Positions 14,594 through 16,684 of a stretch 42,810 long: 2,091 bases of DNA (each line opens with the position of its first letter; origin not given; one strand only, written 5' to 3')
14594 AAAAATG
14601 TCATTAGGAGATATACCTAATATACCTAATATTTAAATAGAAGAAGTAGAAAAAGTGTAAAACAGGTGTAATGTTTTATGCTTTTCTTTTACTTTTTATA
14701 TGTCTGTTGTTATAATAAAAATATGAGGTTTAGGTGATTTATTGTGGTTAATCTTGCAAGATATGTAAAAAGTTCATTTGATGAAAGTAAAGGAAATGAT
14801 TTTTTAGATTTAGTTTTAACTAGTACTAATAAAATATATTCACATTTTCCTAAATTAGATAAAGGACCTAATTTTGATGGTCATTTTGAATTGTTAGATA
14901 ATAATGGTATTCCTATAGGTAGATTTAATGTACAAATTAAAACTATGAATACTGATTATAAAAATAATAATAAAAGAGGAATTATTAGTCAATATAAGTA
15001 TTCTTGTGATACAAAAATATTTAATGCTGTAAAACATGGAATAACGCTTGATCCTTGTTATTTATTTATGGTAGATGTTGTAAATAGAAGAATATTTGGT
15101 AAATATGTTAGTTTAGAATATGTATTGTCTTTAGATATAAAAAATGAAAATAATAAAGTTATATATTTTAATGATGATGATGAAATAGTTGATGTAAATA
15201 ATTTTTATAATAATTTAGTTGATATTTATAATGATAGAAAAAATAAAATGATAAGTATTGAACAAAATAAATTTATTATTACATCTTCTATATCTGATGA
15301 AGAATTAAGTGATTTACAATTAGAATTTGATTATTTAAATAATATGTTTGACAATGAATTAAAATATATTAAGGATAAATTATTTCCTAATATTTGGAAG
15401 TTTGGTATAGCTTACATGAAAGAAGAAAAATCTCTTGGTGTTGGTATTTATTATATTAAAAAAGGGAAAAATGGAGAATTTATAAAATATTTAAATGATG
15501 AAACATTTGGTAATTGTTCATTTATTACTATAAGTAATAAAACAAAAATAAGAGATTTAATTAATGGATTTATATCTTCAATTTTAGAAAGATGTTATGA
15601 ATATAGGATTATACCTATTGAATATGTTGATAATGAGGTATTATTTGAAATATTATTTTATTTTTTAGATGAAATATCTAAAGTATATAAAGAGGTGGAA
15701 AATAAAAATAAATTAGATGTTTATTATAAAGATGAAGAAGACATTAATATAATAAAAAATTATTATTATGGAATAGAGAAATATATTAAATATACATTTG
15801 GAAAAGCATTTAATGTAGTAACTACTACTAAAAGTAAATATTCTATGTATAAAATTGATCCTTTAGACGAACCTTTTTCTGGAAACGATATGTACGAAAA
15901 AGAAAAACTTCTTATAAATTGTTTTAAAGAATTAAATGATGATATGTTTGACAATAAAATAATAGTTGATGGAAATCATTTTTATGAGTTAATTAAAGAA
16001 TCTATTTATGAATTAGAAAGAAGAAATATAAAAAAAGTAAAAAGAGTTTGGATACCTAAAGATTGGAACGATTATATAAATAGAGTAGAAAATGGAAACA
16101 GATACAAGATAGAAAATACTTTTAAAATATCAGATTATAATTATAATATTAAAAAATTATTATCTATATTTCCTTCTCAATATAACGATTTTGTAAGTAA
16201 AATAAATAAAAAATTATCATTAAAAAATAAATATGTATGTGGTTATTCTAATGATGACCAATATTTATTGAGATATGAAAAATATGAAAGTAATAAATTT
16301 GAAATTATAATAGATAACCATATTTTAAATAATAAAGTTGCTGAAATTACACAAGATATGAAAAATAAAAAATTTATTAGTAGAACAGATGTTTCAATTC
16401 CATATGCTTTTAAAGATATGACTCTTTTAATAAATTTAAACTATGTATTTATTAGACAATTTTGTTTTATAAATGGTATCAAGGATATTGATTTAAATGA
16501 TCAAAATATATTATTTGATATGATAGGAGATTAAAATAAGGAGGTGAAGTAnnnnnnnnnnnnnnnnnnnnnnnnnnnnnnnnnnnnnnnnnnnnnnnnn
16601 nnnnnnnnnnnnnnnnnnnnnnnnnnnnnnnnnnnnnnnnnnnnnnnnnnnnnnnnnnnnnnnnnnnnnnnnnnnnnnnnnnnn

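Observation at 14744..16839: Uncharacterised two-gene operon: DUF4365-like nuclease-fold protein (596 aa) plus a tightly coupled 95-aa acidic protein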

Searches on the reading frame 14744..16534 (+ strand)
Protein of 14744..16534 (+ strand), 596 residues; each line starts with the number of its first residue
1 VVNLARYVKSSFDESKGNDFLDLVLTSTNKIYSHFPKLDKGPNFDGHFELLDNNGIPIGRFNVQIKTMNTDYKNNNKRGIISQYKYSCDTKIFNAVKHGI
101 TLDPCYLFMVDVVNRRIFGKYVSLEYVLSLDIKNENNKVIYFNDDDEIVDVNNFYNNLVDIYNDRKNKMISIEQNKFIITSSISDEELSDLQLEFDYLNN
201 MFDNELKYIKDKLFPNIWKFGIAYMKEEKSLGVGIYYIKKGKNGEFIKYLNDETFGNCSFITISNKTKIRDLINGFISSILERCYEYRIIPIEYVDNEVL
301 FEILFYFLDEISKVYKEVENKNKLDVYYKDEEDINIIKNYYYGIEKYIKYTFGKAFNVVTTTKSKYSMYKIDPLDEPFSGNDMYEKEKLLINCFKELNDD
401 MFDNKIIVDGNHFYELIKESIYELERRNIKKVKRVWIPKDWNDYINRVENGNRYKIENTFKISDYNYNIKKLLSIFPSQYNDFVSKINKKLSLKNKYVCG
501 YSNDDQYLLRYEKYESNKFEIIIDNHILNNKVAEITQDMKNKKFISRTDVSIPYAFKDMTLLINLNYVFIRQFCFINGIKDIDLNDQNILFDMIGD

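Call 3: search_protein_families(library=pfam, proteins=[window:14744-16534:+], max_evalue=1)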
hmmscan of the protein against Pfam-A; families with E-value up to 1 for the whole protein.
window:14744-16534:+ (596 aa): 2 families
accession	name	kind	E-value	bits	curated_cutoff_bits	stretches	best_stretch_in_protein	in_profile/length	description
PF11080.13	GhoS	-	0.0026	18.2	21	0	147-191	22-68/94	Endoribonuclease GhoS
PF08967.16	ENCP4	-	0.051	14.2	31.4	1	388-428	9-46/81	Putative type 4B encapsulin shell protein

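Call 4: search_protein_families(library=padloc, proteins=[window:14744-16534:+], max_evalue=1)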
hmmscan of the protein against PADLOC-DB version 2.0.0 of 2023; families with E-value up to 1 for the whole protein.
window:14744-16534:+ (596 aa): 0 families

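Call 5: search_protein_families(library=ncbifam, proteins=[window:14744-16534:+], max_evalue=1)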
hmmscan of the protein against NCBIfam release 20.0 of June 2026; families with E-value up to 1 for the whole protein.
window:14744-16534:+ (596 aa): 0 families

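Call 6: find_homologous_proteins(query=window:14744-16534:+, max_evalue=0.001)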
Query window:14744-16534:+ (596 aa): 11 proteins with E <= 0.001 among 8000 candidates.
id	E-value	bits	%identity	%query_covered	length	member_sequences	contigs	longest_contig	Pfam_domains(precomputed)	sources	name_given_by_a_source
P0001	0.0e+0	1285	98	100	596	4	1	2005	-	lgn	-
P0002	2.6e-145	503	46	98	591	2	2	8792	PF14280.12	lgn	-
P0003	6.8e-136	472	42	99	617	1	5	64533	-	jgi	-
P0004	4.8e-131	456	41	98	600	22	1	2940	-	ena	-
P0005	5.1e-126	440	43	98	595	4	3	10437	-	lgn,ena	-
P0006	3.3e-125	437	41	98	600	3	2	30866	-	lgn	-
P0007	1.1e-124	435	40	96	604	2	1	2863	-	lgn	-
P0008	3.6e-116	407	41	89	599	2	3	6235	-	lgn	-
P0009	3.2e-60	222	39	60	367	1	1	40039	-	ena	-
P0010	5.0e-48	182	35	73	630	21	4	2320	PF14280.12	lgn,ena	-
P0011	3.2e-9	54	25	62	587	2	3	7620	-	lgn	-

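Call 7: search_protein_families(library=phrogs, proteins=[window:14744-16534:+], max_evalue=1)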
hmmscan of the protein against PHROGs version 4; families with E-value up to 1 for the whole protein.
window:14744-16534:+ (596 aa): 1 family
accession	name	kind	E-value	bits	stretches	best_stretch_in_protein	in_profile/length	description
phrog_6658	-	unknown function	0.12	13.5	1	321-379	49-104/121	-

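Call 8: search_solved_structures(query=window:14744-16534:+, max_evalue=10)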
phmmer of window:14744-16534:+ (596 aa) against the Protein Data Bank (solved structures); distinct sequences matched with E-value up to 10: 0.

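Call 10: search_protein_families(library=pfam, alignment_id=A1, max_evalue=1)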
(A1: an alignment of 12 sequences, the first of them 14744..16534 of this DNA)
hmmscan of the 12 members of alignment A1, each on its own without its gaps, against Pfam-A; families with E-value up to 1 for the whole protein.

A. member 1, window:14744-16534:+ (596 aa): 2 families
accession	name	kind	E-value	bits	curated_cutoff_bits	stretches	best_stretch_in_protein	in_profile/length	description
PF11080.13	GhoS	-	0.0026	18.2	21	0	147-191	22-68/94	Endoribonuclease GhoS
PF08967.16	ENCP4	-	0.051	14.2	31.4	1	388-428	9-46/81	Putative type 4B encapsulin shell protein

B. families by the number of members that match (of 12 scanned): 12 families
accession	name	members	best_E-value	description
PF14280.11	DUF4365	9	2.3e-08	Domain of unknown function (DUF4365)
PF11080.13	GhoS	2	0.0018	Endoribonuclease GhoS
PF08967.16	ENCP4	2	0.051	Putative type 4B encapsulin shell protein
PF16150.10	DUF4858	2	0.091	Domain of unknown function (DUF4858)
PF14527.11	LAGLIDADG_WhiA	1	0.0055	WhiA LAGLIDADG-like domain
PF16880.10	EHD_N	1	0.016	N-terminal EH-domain containing protein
PF03931.21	Skp1_POZ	1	0.059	Skp1 family, tetramerisation domain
PF22646.2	PPP2R1A-like_HEAT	1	0.065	PPP2R1A-like HEAT repeat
PF17334.7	CsgA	1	0.13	Minor curli fiber component A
PF04818.19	CID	1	0.14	CID domain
PF21126.3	KATNA1_MIT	1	0.16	Katanin p60 subunit A1, MIT domain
PF21840.1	DUF6899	1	0.36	Domain of unknown function (DUF6899)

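Call 12: find_encoding_contigs(protein=P0003, flank=8000, max_places=3)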
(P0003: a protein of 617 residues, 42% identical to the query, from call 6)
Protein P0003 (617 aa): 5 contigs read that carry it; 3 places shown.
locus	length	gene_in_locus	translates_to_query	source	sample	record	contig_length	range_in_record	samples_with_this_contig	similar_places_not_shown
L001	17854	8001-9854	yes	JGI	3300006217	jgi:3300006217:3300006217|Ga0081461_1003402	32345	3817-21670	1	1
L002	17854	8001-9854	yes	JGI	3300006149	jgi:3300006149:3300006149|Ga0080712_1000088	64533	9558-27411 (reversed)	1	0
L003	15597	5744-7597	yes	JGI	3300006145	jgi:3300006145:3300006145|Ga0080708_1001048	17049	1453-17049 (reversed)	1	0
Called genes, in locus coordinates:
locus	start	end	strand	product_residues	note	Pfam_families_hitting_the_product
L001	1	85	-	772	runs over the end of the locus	PF13304:AAA_21 (faint)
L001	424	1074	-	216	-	PF13730:HTH_36 (weak)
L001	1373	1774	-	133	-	PF15515:MvaI_BcnI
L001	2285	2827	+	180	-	PF04011:LemA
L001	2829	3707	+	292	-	PF01435:Peptidase_M48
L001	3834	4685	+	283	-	-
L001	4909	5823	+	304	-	PF13936:HTH_38, PF01381:HTH_3 (weak)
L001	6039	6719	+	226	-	-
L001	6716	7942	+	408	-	PF01076:Mob_Pre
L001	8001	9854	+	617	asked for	-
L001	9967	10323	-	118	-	-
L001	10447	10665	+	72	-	-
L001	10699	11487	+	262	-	-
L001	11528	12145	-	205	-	PF13560:HTH_31, PF01381:HTH_3, PF12844:HTH_19 (weak)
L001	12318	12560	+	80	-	-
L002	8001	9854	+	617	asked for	-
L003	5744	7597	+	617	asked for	-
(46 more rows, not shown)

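Call 13: find_encoding_contigs(protein=P0006, flank=8000, max_places=3)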
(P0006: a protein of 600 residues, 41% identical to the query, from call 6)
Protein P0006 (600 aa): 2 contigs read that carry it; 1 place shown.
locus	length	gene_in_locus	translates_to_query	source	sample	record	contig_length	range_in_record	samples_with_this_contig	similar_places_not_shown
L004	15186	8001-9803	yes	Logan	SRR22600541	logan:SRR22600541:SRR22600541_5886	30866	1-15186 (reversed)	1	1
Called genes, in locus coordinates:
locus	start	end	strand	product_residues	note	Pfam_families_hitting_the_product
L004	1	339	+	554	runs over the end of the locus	PF01751:Toprim, PF13662:Toprim_4 (faint), PF01131:Topoisom_bac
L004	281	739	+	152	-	PF01396:Zn_ribbon_Top1, PF13408:Zn_ribbon_recom (faint), PF01396:Zn_ribbon_Top1 (weak)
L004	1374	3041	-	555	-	PF00239:Resolvase, PF07508:Recombinase, PF13408:Zn_ribbon_recom, PF14287:DUF4368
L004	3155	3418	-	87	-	-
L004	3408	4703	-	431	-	PF01076:Mob_Pre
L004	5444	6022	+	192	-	PF01966:HD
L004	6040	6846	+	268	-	PF23023:Anti-Pycsar_Apyc1, PF00753:Lactamase_B, PF12706:Lactamase_B_2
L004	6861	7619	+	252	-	PF17761:DUF1016_N, PF06250:YhcG_C (weak)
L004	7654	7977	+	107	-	PF06250:YhcG_C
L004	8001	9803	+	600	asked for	-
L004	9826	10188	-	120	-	PF14198:TnpV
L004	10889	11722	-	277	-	-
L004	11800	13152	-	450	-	PF07501:G5, PF01832:Glucosaminidase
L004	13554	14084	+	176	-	PF00636:Ribonuclease_3, PF14622:Ribonucleas_3_3, PF00035:dsrm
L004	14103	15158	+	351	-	PF04055:Radical_SAM, PF16199:Radical_SAM_C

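Call 14: find_encoding_contigs(protein=P0005, flank=8000, max_places=3)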
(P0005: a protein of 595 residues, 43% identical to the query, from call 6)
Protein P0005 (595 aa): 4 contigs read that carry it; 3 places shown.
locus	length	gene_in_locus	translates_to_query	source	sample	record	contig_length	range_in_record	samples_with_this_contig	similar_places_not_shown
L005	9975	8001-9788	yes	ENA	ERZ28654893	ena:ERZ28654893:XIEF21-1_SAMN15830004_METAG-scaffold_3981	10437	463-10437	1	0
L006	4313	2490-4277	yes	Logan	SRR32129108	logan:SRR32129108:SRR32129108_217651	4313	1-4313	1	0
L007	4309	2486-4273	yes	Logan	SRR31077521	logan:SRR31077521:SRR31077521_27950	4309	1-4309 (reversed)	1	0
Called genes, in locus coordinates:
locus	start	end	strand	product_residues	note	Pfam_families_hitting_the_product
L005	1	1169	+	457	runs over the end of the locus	PF00005:ABC_tran, PF02463:SMC_N (faint), PF13304:AAA_21 (weak), PF12848:ABC_tran_Xtn, PF00005:ABC_tran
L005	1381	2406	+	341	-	-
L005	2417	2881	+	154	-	-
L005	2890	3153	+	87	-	-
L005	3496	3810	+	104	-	PF13560:HTH_31 (weak), PF12844:HTH_19, PF01381:HTH_3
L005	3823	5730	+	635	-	PF01555:N6_N4_Mtase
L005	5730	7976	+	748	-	PF00270:DEAD (weak), PF04851:ResIII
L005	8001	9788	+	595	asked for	-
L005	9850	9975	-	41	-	?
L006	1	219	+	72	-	?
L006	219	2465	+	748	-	PF00270:DEAD (weak), PF04851:ResIII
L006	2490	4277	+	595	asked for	-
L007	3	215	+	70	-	?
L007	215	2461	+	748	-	PF00270:DEAD (weak), PF04851:ResIII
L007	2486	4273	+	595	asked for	-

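Call 16: find_homologous_proteins(query=A1, max_evalue=0.001)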
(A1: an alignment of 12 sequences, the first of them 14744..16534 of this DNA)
Query A1 (12 sequences) (596 aa, profile of the alignment): 11 proteins with E <= 0.001 among 8000 candidates.
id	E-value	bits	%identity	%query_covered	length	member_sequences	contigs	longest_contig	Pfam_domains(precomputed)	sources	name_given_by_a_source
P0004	1.8e-266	904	41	98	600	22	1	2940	-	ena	-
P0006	1.0e-263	895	41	98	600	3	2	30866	-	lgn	-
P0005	3.1e-262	890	43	98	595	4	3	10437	-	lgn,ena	-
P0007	2.1e-258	877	40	96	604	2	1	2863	-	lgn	-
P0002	1.5e-254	864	46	98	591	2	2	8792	PF14280.12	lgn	-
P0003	8.8e-254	862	42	99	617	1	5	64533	-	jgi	-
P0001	5.2e-242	823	98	100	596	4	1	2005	-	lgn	-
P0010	5.6e-179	615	35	73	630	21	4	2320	PF14280.12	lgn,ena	-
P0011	1.7e-149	517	25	62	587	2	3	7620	-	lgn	-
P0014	5.0e-121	423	56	42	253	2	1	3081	PF14280.12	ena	-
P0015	1.1e-112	396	50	43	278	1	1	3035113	-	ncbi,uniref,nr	ncbi:DUF4365 domain-containing protein [Clostridium sp. C1]|uniref:DUF4365 domain-containing protein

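Call 19: find_encoding_contigs(protein=P0002, flank=8000, max_places=3)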
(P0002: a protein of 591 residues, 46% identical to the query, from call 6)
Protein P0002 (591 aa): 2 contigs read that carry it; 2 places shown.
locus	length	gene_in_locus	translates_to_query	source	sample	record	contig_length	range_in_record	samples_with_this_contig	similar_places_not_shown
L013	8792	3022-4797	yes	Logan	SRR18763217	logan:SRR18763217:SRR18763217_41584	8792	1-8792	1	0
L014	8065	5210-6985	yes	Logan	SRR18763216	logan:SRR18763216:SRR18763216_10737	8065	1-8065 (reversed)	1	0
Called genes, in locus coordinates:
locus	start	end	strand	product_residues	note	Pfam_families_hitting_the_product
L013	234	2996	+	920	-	PF20464:MmeI_N, PF20465:MmeI_hel, PF02384:N6_Mtase (faint), PF20473:MmeI_Mtase, PF07669:Eco57I, PF20466:MmeI_TRD, PF20467:MmeI_C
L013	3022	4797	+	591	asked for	PF14280:DUF4365 (weak)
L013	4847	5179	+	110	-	-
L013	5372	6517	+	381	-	PF13784:Fic_N, PF02661:Fic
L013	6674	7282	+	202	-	PF02698:DUF218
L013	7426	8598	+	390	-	PF00753:Lactamase_B, PF19583:ODP, PF00258:Flavodoxin_1, PF12724:Flavodoxin_5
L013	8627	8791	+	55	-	?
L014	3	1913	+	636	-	?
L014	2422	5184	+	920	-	PF20464:MmeI_N, PF20465:MmeI_hel, PF02384:N6_Mtase (faint), PF20473:MmeI_Mtase, PF07669:Eco57I, PF20466:MmeI_TRD, PF20467:MmeI_C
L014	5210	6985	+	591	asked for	PF14280:DUF4365 (weak)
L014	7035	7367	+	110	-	-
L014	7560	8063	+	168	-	?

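Call 20: find_encoding_contigs(protein=P0011, flank=8000, max_places=3)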
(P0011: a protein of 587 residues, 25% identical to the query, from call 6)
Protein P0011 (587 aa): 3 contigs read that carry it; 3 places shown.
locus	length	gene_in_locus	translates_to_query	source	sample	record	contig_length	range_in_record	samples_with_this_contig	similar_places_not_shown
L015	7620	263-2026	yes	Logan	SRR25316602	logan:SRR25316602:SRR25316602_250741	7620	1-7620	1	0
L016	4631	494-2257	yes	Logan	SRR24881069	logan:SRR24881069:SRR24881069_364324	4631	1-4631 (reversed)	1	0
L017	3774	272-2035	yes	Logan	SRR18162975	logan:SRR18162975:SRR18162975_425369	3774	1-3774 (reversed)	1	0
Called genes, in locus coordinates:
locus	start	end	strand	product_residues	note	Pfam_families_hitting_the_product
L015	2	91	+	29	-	?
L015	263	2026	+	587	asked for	-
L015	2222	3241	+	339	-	PF01636:APH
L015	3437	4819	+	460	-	PF02386:TrkH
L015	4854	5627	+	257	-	PF02254:TrkA_N, PF02080:TrkA_C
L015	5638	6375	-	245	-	-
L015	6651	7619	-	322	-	?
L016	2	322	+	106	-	?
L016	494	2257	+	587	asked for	-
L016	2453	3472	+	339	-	PF01636:APH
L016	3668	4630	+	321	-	?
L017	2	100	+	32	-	?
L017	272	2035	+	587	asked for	-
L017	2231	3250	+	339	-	PF01636:APH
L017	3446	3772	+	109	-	?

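Call 25: find_related_loci(query=A1, collection=genome_contigs, flank=10000)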
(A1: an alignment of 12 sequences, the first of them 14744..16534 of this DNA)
Query A1 (596 aa) in genome_contigs; peptide patterns used: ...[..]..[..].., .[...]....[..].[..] (x = any residue, [..] = any of these).
198 stretches matched a pattern; 14 encode a relative of the query (tblastn E <= 1e-3); 14 distinct loci.
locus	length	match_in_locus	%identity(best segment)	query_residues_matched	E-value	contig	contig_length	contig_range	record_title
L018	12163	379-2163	41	2-588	2e-136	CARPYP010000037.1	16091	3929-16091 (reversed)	MAG TPA_asm: uncultured Clostridia bacterium isolate MGBC114284 genome assembly, contig: MGBC114284.37, whole genome sho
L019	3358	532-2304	41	2-588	2e-140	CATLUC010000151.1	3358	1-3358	MAG TPA_asm: uncultured Clostridium sp. isolate MGG30187_1678865801 genome assembly, contig: shRTF3_12420, whole genome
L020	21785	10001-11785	41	2-588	3e-135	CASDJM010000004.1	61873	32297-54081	MAG: uncultured Clostridia bacterium isolate single-wildmice_C1238.20_1675168316 genome assembly, contig: NODE_415_lengt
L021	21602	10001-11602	43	1-527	7e-133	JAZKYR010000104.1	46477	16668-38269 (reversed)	MAG: Agathobacter sp. isolate T1900045099_TC20190093.MAGScoT_cleanbin_000050 SGB_4751_k141_3238911, whole genome shotgun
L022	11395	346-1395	47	2-347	7e-89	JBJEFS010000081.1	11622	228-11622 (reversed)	MAG: Anaeroplasma sp. isolate LOHA11_bin.045 NODE_2934_length_11622_cov_8.722573, whole genome shotgun sequence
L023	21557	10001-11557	34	1-505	2e-78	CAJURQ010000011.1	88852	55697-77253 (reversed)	MAG: uncultured Lachnospiraceae bacterium isolate MGBC167064 genome assembly, contig: MGBC167064.11, whole genome shotgu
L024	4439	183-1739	35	1-505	7e-78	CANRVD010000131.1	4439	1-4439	MAG TPA_asm: uncultured bacterium isolate SRR15730529_bin.47_metawrap_v1.3_MAG genome assembly, contig: NODE.11531_lengt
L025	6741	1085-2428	39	1-441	2e-75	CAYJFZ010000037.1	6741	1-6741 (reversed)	MAG TPA_asm: uncultured Oscillospiraceae bacterium isolate ERP123703_co1_310 genome assembly, contig: NODE_11909_length_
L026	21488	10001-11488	32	3-521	6e-62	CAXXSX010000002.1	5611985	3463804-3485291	MAG: Victivallales bacterium isolate 56fe3c74-01ca-462c-9ae8-43b0e1f46eca genome assembly, contig: contig_2, whole genom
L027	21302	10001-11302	32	2-436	3e-50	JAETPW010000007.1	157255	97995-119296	MAG: Clostridiaceae bacterium isolate S24_Bin1 scaffold_428, whole genome shotgun sequence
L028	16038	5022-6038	37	2-345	3e-52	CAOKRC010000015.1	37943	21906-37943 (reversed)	MAG TPA_asm: uncultured Clostridium sp. isolate SRR15604616_bin.61_metawrap_v1.3_MAG genome assembly, contig: NODE.1069_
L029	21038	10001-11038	34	10-356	3e-45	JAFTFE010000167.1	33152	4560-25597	MAG: Lachnospiraceae bacterium isolate RGIG3763 Roe_deer_Abomasum-2__c172593, whole genome shotgun sequence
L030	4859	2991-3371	45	2-130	3e-26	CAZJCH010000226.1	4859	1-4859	MAG TPA_asm: uncultured Papillibacter sp. isolate SRP192927_co6_651 genome assembly, contig: NODE_49200_length_4859_cov_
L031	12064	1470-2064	53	1-529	1e-25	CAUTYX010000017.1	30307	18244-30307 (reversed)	MAG TPA_asm: uncultured Eubacteriales bacterium isolate SRR17738110_bin.21_MetaWRAP_v1.3_MAG genome assembly, contig: ER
